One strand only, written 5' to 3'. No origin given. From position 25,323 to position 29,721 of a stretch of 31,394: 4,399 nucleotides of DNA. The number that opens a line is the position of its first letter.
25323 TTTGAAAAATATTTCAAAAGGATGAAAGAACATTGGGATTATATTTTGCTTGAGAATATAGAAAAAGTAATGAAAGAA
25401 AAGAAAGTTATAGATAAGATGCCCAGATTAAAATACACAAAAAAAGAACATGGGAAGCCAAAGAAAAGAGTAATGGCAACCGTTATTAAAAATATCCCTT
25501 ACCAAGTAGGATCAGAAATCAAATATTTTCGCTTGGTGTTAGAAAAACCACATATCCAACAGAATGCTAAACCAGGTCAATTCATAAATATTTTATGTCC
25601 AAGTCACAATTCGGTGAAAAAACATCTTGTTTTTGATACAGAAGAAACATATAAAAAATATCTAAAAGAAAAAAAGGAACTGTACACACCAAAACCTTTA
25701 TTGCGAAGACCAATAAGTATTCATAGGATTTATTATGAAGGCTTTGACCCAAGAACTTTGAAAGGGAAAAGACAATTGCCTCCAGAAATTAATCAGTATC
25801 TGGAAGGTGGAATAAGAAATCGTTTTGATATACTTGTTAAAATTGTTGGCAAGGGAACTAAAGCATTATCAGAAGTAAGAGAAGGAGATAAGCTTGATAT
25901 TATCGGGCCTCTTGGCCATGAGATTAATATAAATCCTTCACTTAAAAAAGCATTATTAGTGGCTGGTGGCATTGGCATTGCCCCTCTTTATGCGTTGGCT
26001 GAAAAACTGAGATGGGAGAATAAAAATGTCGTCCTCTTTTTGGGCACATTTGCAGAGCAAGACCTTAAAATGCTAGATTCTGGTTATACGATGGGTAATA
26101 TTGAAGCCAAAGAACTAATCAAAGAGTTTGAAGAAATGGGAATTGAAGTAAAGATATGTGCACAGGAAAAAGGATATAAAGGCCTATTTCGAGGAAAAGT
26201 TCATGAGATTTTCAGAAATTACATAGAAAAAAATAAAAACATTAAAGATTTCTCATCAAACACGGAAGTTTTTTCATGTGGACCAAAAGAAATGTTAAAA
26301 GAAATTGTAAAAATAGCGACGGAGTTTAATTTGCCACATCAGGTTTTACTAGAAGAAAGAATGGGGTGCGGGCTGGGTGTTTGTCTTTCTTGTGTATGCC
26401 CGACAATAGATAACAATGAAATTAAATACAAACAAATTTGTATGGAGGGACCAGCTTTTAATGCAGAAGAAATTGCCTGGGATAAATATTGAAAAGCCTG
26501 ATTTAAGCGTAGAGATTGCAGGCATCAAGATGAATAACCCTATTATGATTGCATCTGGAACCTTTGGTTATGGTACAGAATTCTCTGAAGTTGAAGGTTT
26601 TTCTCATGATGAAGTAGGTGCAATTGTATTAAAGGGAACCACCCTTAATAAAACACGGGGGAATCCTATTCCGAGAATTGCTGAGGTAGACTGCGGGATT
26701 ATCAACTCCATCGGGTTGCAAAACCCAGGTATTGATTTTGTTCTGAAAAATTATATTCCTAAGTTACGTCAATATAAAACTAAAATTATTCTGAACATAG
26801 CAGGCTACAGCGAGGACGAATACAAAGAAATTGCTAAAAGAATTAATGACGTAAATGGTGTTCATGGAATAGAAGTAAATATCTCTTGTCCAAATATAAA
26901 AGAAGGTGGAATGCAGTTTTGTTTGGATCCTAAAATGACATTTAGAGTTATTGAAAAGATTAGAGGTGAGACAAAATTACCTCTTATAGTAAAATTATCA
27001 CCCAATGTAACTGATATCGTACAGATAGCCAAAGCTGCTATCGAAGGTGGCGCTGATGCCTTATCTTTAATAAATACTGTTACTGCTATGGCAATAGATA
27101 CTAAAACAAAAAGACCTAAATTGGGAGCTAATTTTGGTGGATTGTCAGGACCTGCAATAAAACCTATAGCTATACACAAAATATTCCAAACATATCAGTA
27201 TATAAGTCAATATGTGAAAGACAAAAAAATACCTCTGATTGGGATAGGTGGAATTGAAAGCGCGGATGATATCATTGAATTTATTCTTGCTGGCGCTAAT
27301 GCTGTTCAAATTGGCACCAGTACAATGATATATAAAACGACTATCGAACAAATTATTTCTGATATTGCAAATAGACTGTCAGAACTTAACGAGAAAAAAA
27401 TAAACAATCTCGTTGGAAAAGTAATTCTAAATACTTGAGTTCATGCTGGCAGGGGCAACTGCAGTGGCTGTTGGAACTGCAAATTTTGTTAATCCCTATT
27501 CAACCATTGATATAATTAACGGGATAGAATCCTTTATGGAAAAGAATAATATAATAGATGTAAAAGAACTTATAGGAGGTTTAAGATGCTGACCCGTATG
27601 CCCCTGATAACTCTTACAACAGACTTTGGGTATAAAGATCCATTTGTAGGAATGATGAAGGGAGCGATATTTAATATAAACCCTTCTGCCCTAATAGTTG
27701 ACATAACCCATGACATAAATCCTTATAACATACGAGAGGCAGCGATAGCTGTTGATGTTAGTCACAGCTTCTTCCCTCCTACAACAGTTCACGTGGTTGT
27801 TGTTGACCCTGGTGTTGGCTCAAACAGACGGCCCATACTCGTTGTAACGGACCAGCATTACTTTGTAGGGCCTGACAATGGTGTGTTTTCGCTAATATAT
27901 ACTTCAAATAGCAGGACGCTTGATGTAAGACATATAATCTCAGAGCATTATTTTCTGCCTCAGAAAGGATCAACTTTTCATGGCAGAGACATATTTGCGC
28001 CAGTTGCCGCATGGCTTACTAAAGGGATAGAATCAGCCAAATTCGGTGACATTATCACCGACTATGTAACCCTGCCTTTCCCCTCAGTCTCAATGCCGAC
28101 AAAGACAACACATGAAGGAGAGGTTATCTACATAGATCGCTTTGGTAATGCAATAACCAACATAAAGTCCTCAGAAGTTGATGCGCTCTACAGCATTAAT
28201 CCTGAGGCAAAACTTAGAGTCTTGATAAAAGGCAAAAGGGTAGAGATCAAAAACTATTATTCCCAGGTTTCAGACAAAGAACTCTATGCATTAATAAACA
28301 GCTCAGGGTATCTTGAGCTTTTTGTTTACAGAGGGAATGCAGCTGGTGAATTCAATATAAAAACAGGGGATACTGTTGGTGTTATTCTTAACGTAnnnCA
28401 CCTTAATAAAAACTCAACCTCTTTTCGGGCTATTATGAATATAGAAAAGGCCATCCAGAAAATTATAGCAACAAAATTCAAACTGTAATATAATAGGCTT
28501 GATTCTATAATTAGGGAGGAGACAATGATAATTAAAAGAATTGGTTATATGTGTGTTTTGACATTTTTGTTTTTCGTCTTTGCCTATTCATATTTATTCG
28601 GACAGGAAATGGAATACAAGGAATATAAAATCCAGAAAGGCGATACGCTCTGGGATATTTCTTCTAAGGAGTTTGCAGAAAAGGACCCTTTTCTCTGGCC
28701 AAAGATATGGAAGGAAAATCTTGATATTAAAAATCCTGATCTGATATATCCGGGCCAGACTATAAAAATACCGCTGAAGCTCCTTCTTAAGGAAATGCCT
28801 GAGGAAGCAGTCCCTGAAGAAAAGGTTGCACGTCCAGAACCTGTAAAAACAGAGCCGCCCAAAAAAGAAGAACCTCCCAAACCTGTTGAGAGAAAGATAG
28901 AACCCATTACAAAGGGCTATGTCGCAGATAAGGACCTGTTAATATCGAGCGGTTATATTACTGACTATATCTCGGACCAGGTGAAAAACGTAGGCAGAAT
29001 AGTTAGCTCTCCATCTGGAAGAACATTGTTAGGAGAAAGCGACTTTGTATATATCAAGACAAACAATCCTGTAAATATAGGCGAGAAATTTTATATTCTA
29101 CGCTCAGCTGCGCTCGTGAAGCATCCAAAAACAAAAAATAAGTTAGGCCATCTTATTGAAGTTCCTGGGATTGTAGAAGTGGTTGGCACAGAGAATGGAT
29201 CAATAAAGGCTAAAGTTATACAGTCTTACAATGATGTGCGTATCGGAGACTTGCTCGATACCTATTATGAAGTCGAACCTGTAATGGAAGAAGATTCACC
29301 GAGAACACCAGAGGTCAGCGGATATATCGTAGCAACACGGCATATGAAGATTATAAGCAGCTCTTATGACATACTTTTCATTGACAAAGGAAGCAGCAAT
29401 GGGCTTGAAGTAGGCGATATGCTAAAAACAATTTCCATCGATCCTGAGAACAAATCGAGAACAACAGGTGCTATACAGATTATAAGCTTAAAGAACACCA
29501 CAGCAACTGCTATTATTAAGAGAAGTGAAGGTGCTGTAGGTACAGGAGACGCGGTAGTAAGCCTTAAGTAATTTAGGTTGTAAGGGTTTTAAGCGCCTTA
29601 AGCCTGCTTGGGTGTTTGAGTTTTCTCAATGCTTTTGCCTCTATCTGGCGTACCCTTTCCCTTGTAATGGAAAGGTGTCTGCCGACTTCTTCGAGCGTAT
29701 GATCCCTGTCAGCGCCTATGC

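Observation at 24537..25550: Uncharacterised ~310-aa domain translationally fused to a PyrK-like reductase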

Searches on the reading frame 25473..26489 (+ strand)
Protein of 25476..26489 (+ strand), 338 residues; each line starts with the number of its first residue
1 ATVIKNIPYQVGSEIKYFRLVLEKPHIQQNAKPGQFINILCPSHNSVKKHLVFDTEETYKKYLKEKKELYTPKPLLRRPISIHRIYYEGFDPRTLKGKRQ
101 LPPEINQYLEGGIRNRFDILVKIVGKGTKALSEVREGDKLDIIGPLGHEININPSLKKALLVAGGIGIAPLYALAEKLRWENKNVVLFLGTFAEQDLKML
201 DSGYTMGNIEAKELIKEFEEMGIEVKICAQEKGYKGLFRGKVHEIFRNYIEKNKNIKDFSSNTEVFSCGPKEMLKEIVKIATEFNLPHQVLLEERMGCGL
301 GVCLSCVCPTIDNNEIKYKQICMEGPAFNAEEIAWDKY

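Call 40: search_protein_families(library=pfam, proteins=[P0020, P0018, P0017, P0030, P0084], max_evalue=0.001)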
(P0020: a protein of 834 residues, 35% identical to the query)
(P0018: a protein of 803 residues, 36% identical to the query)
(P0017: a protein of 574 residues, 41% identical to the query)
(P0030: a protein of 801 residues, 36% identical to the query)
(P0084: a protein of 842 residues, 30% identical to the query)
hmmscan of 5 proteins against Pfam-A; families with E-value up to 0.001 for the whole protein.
P0020 (834 aa): 5 families
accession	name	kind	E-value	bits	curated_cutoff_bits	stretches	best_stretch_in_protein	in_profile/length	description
PF01555.25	N6_N4_Mtase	-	1.5e-18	68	26.7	2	25-78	160-213/221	DNA methylase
PF01170.24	UPF0020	-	2.5e-07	31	22.3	0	45-82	27-64/197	RMKL-like, methyltransferase domain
PF06325.19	PrmA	-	3.9e-06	27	22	1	39-88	154-204/296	Ribosomal protein L11 methyltransferase (PrmA)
PF03602.21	Cons_hypoth95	-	2.4e-05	24.5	24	0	45-95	40-91/182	Conserved hypothetical protein 95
PF02086.21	MethyltransfD12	-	0.00048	20.4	22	0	46-116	20-89/253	D12 class N6 adenine-specific DNA methyltransferase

P0018 (803 aa): 4 families
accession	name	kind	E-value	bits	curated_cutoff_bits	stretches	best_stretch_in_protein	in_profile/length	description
PF01555.25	N6_N4_Mtase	-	1.7e-21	77.6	26.7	2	22-82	160-220/221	DNA methylase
PF01170.24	UPF0020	-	1.8e-08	34.8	22.3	1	43-86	28-65/197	RMKL-like, methyltransferase domain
PF03602.21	Cons_hypoth95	-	6.9e-08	32.8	24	0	42-106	40-106/182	Conserved hypothetical protein 95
PF13847.12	Methyltransf_31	-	8.7e-05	22.7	27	0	42-92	2-55/145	Methyltransferase domain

P0017 (574 aa): 6 families
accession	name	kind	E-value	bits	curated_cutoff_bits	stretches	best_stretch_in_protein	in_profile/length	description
PF01555.25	N6_N4_Mtase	-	9.4e-16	58.9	26.7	1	24-81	160-216/221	DNA methylase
PF01170.24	UPF0020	-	2.9e-05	24.3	22.3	0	44-66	27-49/197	RMKL-like, methyltransferase domain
PF06325.19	PrmA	-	0.00011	22.3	22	1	39-86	155-202/296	Ribosomal protein L11 methyltransferase (PrmA)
PF02384.22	N6_Mtase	-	0.00011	22.1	20.4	0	43-129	43-129/311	N-6 DNA Methylase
PF13847.12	Methyltransf_31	-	0.0002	21.5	27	0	44-107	2-66/145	Methyltransferase domain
PF03602.21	Cons_hypoth95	-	0.00039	20.6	24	0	334-364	97-129/182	Conserved hypothetical protein 95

P0030 (801 aa): 6 families
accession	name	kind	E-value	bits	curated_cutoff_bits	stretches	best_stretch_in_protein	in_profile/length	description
PF01555.25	N6_N4_Mtase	-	1.8e-18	67.8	26.7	2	23-76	160-213/221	DNA methylase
PF01170.24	UPF0020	-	2.4e-09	37.6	22.3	1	44-94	28-65/197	RMKL-like, methyltransferase domain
PF03602.21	Cons_hypoth95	-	5.5e-06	26.6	24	0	43-81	40-79/182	Conserved hypothetical protein 95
PF06325.19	PrmA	-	3.8e-05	23.8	22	1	40-83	157-201/296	Ribosomal protein L11 methyltransferase (PrmA)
PF02086.21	MethyltransfD12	-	0.00028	21.1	22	0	33-121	8-96/253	D12 class N6 adenine-specific DNA methyltransferase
PF13847.12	Methyltransf_31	-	0.00059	20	27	0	43-76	2-38/145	Methyltransferase domain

P0084 (842 aa): 4 families
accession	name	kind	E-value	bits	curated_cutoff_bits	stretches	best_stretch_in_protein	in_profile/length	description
PF01555.25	N6_N4_Mtase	-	1.1e-14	55.3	26.7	1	46-88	171-213/221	DNA methylase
PF02086.21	MethyltransfD12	-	3.7e-09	37.1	22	1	55-115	18-79/253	D12 class N6 adenine-specific DNA methyltransferase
PF03602.21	Cons_hypoth95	-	3.7e-06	27.2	24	0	55-113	40-96/182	Conserved hypothetical protein 95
PF10360.14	DUF2433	-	0.0004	20.9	27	0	603-651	16-64/124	Protein of unknown function (DUF2433)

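Call 61: find_homologous_proteins(query=window:25476-26489:+, max_evalue=1e-10)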
Query window:25476-26489:+ (338 aa): 3439 proteins with E <= 1e-10 among 6573 candidates; the best 120 are listed.
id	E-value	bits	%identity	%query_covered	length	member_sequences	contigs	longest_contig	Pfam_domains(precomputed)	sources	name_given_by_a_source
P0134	3.2e-88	314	46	99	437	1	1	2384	PF10418.15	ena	-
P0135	1.5e-54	203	38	96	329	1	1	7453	PF10418.15,PF00175.27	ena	-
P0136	8.5e-54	201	36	93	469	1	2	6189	PF10418.15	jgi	jgi:dihydroorotate dehydrogenase electron transfer subunit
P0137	6.2e-51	192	35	95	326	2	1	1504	PF10418.15,PF00175.27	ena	-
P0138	1.1e-49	187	36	97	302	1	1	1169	PF10418.15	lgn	-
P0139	1.3e-49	187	35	96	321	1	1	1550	PF10418.15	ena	-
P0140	2.5e-49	186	34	95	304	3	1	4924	PF10418.15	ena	-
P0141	1.3e-48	184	36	99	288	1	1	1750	PF10418.15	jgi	-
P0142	3.7e-48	182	33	97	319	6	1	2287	PF10418.15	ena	-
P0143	2.9e-47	179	33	96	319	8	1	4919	PF10418.15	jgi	-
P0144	1.6e-46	177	33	96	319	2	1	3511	PF10418.15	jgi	-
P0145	2.3e-46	176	31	96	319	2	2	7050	PF10418.15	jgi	-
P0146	3.2e-46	176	33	96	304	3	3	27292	PF10418.15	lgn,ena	-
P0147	4.9e-46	175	33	96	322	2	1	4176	PF10418.15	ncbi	-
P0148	5.1e-46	175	34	95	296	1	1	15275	PF10418.15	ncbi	-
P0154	7.9e-45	171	32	99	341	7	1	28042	PF10418.15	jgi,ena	-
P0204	3.7e-37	146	34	91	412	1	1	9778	PF10418.15,PF00175.27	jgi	jgi:dihydroorotate dehydrogenase electron transfer subunit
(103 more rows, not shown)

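Call 63: find_encoding_contigs(protein=P0136, flank=8000, max_places=2)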
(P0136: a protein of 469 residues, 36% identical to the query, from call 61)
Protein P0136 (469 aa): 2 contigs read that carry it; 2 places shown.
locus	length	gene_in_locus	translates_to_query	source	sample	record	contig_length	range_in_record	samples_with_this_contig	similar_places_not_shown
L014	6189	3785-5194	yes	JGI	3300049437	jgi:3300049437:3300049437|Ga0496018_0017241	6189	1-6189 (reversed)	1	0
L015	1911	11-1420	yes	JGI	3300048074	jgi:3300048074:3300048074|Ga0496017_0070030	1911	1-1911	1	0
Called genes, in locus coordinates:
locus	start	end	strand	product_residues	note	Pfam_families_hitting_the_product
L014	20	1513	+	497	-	PF00009:GTP_EFTU, PF22042:EF-G_D2 (weak), PF03144:GTP_EFTU_D2, PF14492:EFG_III (weak), PF00679:EFG_C, PF06421:LepA_C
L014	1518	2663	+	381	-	PF04055:Radical_SAM, PF06969:HemN_C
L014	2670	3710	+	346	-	PF00801:PKD, PF18911:PKD_4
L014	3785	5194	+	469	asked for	PF10418:DHODB_Fe-S_bind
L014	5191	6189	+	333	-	?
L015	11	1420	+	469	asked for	PF10418:DHODB_Fe-S_bind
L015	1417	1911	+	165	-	?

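Call 64: find_encoding_contigs(protein=P0204, flank=8000, max_places=2)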
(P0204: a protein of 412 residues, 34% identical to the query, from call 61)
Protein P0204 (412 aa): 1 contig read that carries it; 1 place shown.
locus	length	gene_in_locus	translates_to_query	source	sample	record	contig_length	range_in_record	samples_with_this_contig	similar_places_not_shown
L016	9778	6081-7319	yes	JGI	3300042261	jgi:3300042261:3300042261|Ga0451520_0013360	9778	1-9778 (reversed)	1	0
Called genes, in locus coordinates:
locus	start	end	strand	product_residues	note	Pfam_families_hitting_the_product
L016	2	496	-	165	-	?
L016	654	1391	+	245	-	PF01138:RNase_PH, PF03725:RNase_PH_C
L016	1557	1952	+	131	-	PF02021:UPF0102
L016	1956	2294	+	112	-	-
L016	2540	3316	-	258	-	-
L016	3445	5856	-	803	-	PF17854:FtsK_alpha, PF01580:FtsK_SpoIIIE, PF09397:FtsK_gamma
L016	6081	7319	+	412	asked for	PF00175:NAD_binding_1 (faint), PF10418:DHODB_Fe-S_bind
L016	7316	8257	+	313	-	PF01180:DHO_dh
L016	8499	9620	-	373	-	PF07596:SBP_bac_10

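Call 65: find_encoding_contigs(protein=P0154, flank=6000, max_places=1)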
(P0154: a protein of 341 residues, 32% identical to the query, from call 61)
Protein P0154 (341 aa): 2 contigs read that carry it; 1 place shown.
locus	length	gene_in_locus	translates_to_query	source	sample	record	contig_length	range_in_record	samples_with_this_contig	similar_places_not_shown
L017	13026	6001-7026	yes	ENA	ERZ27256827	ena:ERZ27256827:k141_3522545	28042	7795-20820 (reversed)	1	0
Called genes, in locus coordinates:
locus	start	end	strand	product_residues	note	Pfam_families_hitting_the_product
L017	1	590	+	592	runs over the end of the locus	PF02397:Bac_transf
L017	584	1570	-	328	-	-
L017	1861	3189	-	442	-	PF09861:Lar_N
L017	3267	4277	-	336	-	PF01476:LysM (weak), PF03734:YkuD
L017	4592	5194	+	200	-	PF00072:Response_reg, PF13560:HTH_31, PF01381:HTH_3, PF12844:HTH_19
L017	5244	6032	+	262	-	PF00795:CN_hydrolase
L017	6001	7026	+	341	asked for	PF10418:DHODB_Fe-S_bind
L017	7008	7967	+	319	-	PF01180:DHO_dh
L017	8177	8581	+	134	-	-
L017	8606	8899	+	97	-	PF00381:PTS-HPr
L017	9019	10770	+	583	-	PF05524:PEP-utilisers_N, PF00391:PEP-utilizers, PF02896:PEP-utilizers_C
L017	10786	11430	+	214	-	PF10105:DUF2344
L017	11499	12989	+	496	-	PF00575:S1 (faint), PF10150:RNase_E_G, PF20833:RNase_E_G_Thio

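Call 78: search_protein_families(library=ncbifam, proteins=[window:25476-26489:+], max_evalue=1e-20)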
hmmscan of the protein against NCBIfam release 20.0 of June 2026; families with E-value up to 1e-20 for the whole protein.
window:25476-26489:+ (338 aa): 7 families
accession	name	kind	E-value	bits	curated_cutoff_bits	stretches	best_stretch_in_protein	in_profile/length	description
NF000799.0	PRK00054.1-4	equivalog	8.7e-37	126.6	314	1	115-334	65-257/258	dihydroorotate dehydrogenase electron transfer subunit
NF000798.0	PRK00054.1-3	equivalog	5.3e-33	114.7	219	1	115-333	60-242/244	dihydroorotate dehydrogenase electron transfer subunit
NF000796.0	PRK00054.1-1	equivalog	4.2e-29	101.6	224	1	118-333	54-235/254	dihydroorotate dehydrogenase electron transfer subunit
NF004862.0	PRK06222.1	subfamily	6.2e-29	101.4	220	1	116-337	58-252/281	sulfide/dihydroorotate dehydrogenase-like FAD/NAD-binding protein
NF000797.0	PRK00054.1-2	equivalog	1.6e-27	96.4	270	0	118-201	76-160/267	dihydroorotate dehydrogenase electron transfer subunit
NF009414.0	PRK12778.1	equivalog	2.3e-25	89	1103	1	116-337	58-252/752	bifunctional dihydroorotate dehydrogenase B NAD binding subunit/NADPH-dependent glutamate synthase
NF006220.0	PRK08345.1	subfamily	3.2e-22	79.1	395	1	115-329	71-283/294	cytochrome-c3 hydrogenase subunit gamma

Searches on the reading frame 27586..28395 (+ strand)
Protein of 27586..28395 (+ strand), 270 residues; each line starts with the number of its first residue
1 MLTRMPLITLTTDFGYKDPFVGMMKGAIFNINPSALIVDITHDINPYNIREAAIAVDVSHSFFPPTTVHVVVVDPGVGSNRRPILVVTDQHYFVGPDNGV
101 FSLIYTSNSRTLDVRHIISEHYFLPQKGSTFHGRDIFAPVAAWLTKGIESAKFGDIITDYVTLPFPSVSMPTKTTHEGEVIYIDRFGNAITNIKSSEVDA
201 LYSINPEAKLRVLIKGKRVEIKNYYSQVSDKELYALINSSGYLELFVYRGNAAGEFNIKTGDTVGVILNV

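Call 40: search_protein_families(library=pfam, proteins=[P0020, P0018, P0017, P0030, P0084], max_evalue=0.001)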
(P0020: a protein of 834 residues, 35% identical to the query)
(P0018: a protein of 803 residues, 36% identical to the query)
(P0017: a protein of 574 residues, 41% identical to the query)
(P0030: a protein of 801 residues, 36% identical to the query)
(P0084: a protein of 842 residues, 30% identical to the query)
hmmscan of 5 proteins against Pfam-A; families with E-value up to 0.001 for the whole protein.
P0020 (834 aa): 5 families
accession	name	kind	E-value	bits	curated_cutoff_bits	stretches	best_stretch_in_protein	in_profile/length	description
PF01555.25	N6_N4_Mtase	-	1.5e-18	68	26.7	2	25-78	160-213/221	DNA methylase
PF01170.24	UPF0020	-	2.5e-07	31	22.3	0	45-82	27-64/197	RMKL-like, methyltransferase domain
PF06325.19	PrmA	-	3.9e-06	27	22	1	39-88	154-204/296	Ribosomal protein L11 methyltransferase (PrmA)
PF03602.21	Cons_hypoth95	-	2.4e-05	24.5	24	0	45-95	40-91/182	Conserved hypothetical protein 95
PF02086.21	MethyltransfD12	-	0.00048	20.4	22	0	46-116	20-89/253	D12 class N6 adenine-specific DNA methyltransferase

P0018 (803 aa): 4 families
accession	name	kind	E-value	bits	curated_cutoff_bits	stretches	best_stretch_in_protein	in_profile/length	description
PF01555.25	N6_N4_Mtase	-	1.7e-21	77.6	26.7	2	22-82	160-220/221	DNA methylase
PF01170.24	UPF0020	-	1.8e-08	34.8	22.3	1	43-86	28-65/197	RMKL-like, methyltransferase domain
PF03602.21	Cons_hypoth95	-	6.9e-08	32.8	24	0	42-106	40-106/182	Conserved hypothetical protein 95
PF13847.12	Methyltransf_31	-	8.7e-05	22.7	27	0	42-92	2-55/145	Methyltransferase domain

P0017 (574 aa): 6 families
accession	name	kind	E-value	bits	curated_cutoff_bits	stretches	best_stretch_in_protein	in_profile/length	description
PF01555.25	N6_N4_Mtase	-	9.4e-16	58.9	26.7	1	24-81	160-216/221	DNA methylase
PF01170.24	UPF0020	-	2.9e-05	24.3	22.3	0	44-66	27-49/197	RMKL-like, methyltransferase domain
PF06325.19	PrmA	-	0.00011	22.3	22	1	39-86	155-202/296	Ribosomal protein L11 methyltransferase (PrmA)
PF02384.22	N6_Mtase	-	0.00011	22.1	20.4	0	43-129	43-129/311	N-6 DNA Methylase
PF13847.12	Methyltransf_31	-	0.0002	21.5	27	0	44-107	2-66/145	Methyltransferase domain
PF03602.21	Cons_hypoth95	-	0.00039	20.6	24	0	334-364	97-129/182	Conserved hypothetical protein 95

P0030 (801 aa): 6 families
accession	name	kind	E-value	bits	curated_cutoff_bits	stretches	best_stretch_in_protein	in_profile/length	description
PF01555.25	N6_N4_Mtase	-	1.8e-18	67.8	26.7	2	23-76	160-213/221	DNA methylase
PF01170.24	UPF0020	-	2.4e-09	37.6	22.3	1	44-94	28-65/197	RMKL-like, methyltransferase domain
PF03602.21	Cons_hypoth95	-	5.5e-06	26.6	24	0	43-81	40-79/182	Conserved hypothetical protein 95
PF06325.19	PrmA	-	3.8e-05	23.8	22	1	40-83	157-201/296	Ribosomal protein L11 methyltransferase (PrmA)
PF02086.21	MethyltransfD12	-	0.00028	21.1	22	0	33-121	8-96/253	D12 class N6 adenine-specific DNA methyltransferase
PF13847.12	Methyltransf_31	-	0.00059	20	27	0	43-76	2-38/145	Methyltransferase domain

P0084 (842 aa): 4 families
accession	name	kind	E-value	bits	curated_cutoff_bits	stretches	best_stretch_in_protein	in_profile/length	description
PF01555.25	N6_N4_Mtase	-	1.1e-14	55.3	26.7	1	46-88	171-213/221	DNA methylase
PF02086.21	MethyltransfD12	-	3.7e-09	37.1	22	1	55-115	18-79/253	D12 class N6 adenine-specific DNA methyltransferase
PF03602.21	Cons_hypoth95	-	3.7e-06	27.2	24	0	55-113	40-96/182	Conserved hypothetical protein 95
PF10360.14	DUF2433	-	0.0004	20.9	27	0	603-651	16-64/124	Protein of unknown function (DUF2433)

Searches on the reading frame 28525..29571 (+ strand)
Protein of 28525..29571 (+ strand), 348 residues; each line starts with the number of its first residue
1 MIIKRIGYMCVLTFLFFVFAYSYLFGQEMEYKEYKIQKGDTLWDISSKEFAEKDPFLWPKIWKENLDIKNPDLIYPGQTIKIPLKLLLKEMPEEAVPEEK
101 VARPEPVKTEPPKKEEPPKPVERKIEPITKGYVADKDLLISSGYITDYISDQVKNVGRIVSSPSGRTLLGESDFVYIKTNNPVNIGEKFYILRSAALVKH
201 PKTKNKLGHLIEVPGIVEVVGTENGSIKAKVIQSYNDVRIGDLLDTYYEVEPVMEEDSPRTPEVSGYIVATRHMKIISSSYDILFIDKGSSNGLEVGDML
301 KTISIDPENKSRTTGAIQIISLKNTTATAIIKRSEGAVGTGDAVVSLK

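Call 73: search_protein_families(library=pfam, proteins=[window:28525-29571:+], max_evalue=0.00001)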
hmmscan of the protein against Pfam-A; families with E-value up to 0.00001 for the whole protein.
window:28525-29571:+ (348 aa): 1 family
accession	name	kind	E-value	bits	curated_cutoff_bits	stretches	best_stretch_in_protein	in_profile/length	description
PF01476.26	LysM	-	3.9e-10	40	20.9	1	34-83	1-43/43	LysM domain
